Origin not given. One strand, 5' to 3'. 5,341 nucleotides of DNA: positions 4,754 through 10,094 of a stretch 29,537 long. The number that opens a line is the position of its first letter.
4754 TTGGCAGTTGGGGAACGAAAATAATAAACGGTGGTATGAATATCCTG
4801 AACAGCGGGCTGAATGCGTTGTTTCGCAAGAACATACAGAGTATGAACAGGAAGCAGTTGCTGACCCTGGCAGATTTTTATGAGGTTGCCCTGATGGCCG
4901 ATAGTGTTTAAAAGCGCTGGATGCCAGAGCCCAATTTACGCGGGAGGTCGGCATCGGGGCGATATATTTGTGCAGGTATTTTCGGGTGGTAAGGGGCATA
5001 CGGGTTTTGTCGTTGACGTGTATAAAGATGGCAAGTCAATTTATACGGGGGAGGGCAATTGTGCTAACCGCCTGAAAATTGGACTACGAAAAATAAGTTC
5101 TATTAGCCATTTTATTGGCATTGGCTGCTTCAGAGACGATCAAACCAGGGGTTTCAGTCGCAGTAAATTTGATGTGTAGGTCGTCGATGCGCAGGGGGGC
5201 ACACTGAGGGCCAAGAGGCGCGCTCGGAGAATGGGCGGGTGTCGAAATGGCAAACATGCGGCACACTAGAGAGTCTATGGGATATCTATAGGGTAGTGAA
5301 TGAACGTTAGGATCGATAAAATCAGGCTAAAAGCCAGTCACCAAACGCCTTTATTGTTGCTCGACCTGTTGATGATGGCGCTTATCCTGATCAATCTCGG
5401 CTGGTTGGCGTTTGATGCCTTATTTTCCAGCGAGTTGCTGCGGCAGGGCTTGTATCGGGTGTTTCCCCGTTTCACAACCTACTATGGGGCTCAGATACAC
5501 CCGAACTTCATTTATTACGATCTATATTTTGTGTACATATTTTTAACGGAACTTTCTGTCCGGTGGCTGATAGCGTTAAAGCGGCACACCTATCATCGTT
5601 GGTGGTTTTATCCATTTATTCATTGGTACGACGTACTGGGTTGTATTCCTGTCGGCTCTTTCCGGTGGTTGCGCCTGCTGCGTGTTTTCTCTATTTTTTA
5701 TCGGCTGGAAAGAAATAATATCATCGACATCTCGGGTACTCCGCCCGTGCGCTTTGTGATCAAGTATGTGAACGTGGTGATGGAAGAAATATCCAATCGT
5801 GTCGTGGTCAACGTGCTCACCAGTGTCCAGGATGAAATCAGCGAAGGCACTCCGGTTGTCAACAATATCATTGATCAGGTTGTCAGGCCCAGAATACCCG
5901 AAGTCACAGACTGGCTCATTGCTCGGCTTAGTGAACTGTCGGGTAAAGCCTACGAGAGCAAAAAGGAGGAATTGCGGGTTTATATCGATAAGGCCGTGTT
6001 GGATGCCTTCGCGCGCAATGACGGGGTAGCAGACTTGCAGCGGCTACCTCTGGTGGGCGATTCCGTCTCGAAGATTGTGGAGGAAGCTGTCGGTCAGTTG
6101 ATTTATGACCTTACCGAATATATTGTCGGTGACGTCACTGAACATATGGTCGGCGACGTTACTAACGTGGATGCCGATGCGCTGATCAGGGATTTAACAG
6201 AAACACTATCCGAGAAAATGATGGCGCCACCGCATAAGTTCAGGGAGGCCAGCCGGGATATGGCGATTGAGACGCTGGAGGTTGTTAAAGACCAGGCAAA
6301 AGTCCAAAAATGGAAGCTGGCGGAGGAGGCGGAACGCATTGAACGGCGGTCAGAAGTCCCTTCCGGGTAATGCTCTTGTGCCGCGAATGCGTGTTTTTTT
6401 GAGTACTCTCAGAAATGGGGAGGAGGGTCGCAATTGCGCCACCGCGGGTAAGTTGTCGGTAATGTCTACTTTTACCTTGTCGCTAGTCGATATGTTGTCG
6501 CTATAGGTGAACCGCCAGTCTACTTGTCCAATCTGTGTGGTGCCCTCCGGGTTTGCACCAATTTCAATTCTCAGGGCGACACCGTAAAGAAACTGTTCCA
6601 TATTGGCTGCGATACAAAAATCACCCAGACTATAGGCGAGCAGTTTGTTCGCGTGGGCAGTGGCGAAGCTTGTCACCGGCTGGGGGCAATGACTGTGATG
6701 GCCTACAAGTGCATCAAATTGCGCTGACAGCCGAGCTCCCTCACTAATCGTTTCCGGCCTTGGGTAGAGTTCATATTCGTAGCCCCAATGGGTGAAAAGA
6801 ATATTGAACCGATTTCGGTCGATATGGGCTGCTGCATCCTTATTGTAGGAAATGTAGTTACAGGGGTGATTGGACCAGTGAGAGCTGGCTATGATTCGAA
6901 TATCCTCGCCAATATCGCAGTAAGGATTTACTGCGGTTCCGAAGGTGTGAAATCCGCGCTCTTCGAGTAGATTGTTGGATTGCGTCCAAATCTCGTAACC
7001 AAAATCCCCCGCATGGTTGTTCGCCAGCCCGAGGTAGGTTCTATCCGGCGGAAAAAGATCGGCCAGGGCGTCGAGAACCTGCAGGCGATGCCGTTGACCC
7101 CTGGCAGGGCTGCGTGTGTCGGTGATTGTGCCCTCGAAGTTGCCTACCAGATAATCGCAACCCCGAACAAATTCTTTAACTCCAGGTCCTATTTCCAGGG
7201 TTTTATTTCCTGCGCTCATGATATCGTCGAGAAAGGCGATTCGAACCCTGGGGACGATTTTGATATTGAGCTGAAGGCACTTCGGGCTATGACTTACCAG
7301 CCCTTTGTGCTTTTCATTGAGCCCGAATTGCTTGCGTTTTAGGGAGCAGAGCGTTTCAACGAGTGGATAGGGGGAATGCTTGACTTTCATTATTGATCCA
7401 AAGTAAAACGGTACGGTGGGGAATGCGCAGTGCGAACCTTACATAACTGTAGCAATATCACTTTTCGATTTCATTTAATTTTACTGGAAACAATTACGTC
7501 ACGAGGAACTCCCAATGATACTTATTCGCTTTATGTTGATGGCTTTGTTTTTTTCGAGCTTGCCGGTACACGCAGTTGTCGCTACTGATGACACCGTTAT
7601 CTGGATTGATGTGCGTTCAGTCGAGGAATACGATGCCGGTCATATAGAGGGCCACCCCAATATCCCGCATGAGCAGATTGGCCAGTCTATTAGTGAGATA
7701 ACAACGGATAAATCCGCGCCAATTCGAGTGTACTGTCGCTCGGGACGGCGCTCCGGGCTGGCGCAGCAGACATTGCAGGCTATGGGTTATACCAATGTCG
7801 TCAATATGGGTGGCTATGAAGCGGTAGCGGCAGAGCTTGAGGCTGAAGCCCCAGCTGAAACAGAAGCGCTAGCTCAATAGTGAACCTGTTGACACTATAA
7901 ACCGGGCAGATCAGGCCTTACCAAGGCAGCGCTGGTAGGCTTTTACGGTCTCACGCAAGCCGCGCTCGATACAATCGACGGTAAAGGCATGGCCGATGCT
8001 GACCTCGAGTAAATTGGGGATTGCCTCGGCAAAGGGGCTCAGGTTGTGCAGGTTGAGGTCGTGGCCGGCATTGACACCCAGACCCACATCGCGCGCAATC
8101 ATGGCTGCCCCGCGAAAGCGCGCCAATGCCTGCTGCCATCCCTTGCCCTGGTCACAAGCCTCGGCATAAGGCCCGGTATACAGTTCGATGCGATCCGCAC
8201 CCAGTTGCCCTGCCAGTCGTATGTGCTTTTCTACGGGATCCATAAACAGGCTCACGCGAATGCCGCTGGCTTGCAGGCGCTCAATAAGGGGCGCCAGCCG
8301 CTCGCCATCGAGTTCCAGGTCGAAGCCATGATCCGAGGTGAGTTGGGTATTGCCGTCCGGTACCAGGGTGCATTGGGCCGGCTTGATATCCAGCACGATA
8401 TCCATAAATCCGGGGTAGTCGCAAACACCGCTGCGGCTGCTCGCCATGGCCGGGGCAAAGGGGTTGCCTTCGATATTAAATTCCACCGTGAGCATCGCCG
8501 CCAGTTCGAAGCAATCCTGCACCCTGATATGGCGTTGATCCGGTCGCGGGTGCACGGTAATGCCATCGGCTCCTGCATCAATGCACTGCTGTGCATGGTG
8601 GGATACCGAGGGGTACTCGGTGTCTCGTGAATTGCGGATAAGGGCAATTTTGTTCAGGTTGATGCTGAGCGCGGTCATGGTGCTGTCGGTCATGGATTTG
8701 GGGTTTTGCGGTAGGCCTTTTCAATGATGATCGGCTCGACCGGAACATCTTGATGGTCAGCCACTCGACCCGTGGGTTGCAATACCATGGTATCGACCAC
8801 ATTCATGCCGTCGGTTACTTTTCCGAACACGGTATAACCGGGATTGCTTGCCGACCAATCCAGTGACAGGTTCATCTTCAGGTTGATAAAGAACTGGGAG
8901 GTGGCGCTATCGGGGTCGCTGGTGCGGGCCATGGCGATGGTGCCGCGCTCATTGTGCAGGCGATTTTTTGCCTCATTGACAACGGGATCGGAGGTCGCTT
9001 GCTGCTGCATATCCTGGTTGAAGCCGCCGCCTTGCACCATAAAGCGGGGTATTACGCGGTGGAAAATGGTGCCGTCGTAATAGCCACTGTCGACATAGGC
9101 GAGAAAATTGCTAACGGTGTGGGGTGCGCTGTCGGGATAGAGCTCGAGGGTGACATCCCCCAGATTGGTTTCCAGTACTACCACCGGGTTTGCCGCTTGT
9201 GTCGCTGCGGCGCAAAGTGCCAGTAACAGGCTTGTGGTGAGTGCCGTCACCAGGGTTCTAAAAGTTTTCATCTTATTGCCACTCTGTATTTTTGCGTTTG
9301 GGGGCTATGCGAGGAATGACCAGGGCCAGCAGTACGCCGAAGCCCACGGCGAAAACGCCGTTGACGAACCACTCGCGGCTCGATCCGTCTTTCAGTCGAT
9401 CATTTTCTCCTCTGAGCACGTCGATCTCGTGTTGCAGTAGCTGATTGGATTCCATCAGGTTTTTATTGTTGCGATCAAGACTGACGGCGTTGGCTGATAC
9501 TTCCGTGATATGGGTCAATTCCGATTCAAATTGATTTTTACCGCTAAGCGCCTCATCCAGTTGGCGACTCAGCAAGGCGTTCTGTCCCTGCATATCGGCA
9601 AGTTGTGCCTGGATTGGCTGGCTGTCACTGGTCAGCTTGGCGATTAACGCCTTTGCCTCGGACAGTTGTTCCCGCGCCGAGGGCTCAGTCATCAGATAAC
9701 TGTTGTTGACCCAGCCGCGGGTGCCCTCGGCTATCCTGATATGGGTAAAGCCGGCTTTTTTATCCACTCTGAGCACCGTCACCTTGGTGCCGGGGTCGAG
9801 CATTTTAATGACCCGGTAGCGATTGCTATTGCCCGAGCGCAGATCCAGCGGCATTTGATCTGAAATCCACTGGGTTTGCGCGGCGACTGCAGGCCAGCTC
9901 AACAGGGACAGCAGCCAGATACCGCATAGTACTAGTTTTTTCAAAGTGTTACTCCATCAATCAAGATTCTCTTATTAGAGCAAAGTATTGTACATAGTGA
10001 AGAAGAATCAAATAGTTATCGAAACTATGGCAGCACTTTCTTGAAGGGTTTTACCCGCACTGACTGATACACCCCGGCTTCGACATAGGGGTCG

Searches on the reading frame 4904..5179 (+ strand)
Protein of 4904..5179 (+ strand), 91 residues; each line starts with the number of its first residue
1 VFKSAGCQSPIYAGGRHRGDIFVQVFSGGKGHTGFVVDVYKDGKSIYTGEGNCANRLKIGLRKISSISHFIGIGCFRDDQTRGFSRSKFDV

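Call 3: search_protein_families(library=pfam, proteins=[window:4904-5179:+], max_evalue=0.01)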
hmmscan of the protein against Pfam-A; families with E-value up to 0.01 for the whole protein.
window:4904-5179:+ (91 aa): 1 family
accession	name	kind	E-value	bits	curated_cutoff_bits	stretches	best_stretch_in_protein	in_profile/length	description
PF05257.22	CHAP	-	8.2e-05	23.5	26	1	17-52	47-81/81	CHAP domain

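Call 4: search_protein_families(library=ncbifam, proteins=[window:4904-5179:+], max_evalue=0.01)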
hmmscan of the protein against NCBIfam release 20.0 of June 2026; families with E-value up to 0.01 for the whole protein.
window:4904-5179:+ (91 aa): 0 families

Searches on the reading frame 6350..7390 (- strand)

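Call 3: search_protein_families(library=pfam, proteins=[window:6350-7390:-], max_evalue=0.01)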
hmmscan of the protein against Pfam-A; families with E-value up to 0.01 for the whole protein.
window:6350-7390:- (346 aa): 1 family
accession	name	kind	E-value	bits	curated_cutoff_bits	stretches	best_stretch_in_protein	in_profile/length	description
PF09587.15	PGA_cap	-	3.5e-22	79.5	27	2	183-259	175-252/255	Bacterial capsule synthesis protein PGA_cap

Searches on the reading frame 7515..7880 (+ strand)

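Call 3: search_protein_families(library=pfam, proteins=[window:7515-7880:+], max_evalue=0.01)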
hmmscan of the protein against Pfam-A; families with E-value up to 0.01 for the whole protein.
window:7515-7880:+ (121 aa): 1 family
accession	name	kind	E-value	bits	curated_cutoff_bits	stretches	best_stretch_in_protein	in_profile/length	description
PF00581.25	Rhodanese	-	3.3e-16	60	22.2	1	26-106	12-101/102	Rhodanese-like domain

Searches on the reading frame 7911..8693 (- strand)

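Call 51: search_protein_families(library=pfam, proteins=[window:7911-8693:-], max_evalue=0.0001)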
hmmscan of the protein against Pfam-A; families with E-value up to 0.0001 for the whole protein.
window:7911-8693:- (260 aa): 1 family
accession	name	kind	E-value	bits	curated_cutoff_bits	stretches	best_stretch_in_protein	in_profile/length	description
PF03740.19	PdxJ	-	1.3e-81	273.6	24.5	1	9-256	2-233/234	Pyridoxal phosphate biosynthesis protein PdxJ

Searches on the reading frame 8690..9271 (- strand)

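Call 51: search_protein_families(library=pfam, proteins=[window:8690-9271:-], max_evalue=0.0001)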
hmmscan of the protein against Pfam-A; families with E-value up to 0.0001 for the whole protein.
window:8690-9271:- (193 aa): 1 family
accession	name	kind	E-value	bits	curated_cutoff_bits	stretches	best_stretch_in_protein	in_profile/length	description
PF00160.26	Pro_isomerase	-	1.1e-46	159.5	21.7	1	31-186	2-157/159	Cyclophilin type peptidyl-prolyl cis-trans isomerase/CLD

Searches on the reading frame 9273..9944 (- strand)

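Call 51: search_protein_families(library=pfam, proteins=[window:9273-9944:-], max_evalue=0.0001)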
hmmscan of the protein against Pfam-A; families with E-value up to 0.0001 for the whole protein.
window:9273-9944:- (223 aa): 1 family
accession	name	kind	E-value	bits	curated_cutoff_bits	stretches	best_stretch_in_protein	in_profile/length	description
PF08239.17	SH3_3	-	4.8e-09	36.7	27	1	33-84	3-53/54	Bacterial SH3 domain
